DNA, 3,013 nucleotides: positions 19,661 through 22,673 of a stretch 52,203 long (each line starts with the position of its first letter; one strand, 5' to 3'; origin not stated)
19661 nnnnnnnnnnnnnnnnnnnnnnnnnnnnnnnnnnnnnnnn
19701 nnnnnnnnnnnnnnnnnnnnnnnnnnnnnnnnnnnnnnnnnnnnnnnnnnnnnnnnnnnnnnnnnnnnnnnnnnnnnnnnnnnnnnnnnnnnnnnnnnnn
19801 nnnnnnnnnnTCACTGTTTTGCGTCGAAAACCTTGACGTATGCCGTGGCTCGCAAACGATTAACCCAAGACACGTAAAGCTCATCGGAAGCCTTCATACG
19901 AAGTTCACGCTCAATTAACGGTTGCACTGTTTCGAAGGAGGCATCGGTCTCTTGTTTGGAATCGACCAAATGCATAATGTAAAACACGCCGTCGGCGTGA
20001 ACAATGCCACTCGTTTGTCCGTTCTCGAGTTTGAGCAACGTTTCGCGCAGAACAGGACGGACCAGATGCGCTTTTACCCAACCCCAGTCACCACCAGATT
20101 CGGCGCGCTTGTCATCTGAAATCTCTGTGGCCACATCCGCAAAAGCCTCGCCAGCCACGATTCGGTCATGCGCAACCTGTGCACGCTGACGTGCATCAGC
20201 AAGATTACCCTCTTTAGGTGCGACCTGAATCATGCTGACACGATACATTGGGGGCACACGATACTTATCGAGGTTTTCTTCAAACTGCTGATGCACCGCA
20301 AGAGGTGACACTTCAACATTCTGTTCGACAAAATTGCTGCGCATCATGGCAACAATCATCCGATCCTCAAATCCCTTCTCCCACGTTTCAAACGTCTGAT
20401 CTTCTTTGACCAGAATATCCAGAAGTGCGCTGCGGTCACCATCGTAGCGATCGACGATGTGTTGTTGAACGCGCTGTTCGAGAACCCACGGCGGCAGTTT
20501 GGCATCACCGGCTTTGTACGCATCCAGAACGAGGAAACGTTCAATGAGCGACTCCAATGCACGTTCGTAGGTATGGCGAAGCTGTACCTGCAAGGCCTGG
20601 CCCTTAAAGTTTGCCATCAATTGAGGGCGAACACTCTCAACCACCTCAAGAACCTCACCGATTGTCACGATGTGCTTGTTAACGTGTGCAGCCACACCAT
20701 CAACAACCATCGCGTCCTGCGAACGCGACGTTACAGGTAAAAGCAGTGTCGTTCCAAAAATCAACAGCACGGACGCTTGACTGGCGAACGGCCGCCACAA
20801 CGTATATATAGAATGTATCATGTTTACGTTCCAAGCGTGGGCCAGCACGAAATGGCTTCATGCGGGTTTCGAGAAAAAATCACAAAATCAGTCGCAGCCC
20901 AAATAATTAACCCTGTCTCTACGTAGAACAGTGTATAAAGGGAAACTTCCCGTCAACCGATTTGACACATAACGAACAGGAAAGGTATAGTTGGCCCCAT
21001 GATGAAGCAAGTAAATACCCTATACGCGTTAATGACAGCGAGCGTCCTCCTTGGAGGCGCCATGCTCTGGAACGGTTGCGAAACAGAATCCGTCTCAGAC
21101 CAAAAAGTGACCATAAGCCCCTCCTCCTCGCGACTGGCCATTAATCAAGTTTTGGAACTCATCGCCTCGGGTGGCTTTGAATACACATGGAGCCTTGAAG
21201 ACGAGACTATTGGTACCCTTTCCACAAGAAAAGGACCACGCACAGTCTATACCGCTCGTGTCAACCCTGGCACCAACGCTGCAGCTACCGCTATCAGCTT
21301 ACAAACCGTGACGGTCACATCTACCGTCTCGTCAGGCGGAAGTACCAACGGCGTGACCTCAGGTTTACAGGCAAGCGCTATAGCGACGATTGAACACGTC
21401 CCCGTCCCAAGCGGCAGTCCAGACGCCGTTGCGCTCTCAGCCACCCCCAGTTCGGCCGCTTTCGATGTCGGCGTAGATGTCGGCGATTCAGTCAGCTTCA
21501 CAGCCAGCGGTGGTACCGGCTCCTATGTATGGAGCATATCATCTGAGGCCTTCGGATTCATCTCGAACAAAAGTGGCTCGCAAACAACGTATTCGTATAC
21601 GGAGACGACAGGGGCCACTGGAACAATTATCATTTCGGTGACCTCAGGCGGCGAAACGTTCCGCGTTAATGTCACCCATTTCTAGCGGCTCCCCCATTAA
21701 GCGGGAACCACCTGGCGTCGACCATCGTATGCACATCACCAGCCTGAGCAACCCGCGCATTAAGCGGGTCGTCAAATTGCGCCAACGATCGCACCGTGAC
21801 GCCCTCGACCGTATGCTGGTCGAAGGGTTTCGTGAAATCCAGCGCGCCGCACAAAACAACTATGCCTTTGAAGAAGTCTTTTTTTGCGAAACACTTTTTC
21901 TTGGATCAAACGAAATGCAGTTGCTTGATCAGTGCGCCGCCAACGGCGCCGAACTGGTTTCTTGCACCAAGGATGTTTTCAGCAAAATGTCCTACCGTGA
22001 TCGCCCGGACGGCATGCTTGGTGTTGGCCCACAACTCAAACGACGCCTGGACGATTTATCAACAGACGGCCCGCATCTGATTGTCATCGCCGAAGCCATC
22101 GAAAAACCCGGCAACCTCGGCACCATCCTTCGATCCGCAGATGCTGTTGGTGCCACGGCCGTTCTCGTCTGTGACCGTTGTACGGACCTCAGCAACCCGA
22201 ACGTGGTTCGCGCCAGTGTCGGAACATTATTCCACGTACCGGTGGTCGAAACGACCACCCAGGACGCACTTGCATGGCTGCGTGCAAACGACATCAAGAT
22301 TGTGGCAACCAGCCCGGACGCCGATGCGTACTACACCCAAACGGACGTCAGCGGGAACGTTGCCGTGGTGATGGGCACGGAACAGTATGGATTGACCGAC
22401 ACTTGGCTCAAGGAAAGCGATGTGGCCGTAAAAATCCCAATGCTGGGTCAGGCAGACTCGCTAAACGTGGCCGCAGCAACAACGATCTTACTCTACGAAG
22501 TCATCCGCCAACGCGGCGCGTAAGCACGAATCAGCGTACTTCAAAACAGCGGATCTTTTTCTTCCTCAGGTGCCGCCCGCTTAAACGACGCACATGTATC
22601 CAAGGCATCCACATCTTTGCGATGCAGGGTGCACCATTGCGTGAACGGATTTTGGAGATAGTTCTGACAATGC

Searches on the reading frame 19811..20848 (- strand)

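Call 27: search_protein_families(library=pfam, proteins=[window:19811-20848:-], max_evalue=0.001)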
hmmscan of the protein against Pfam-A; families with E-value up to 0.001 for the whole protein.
window:19811-20848:- (345 aa): 3 families
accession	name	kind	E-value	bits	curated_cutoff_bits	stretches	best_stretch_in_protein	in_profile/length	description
PF00639.27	Rotamase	-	9.2e-14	52.6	21.7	1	211-294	8-95/97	PPIC-type PPIASE domain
PF13145.12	Rotamase_2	-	4.1e-12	47.4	27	1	182-309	3-120/121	PPIC-type PPIASE domain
PF13616.12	Rotamase_3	-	3.6e-10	40.8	22.5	1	199-296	13-114/116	PPIC-type PPIASE domain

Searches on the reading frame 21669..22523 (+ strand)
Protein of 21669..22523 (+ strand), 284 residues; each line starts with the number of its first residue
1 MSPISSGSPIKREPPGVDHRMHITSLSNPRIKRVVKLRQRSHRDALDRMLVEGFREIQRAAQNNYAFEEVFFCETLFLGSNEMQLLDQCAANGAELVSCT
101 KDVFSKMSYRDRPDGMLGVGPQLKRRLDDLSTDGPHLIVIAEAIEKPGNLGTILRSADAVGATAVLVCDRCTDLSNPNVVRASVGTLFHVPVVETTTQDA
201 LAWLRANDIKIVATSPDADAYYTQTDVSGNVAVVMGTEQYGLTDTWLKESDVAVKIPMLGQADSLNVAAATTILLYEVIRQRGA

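Call 87: search_protein_families(library=pfam, proteins=[window:21669-22523:+], max_evalue=0.00001)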
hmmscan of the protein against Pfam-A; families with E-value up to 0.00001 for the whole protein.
window:21669-22523:+ (284 aa): 3 families
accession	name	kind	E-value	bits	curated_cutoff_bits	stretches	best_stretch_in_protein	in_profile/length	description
PF00588.24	SpoU_methylase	-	8e-39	133.4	29.7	1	137-276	2-142/142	SpoU rRNA Methylase family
PF22435.1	MRM3-like_sub_bind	-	1.6e-19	70.5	27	1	28-118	1-84/84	MRM3-like substrate binding domain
PF08032.17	SpoU_sub_bind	-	1.9e-06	28.5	22.8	0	50-118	1-68/76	RNA 2'-O ribose methyltransferase substrate binding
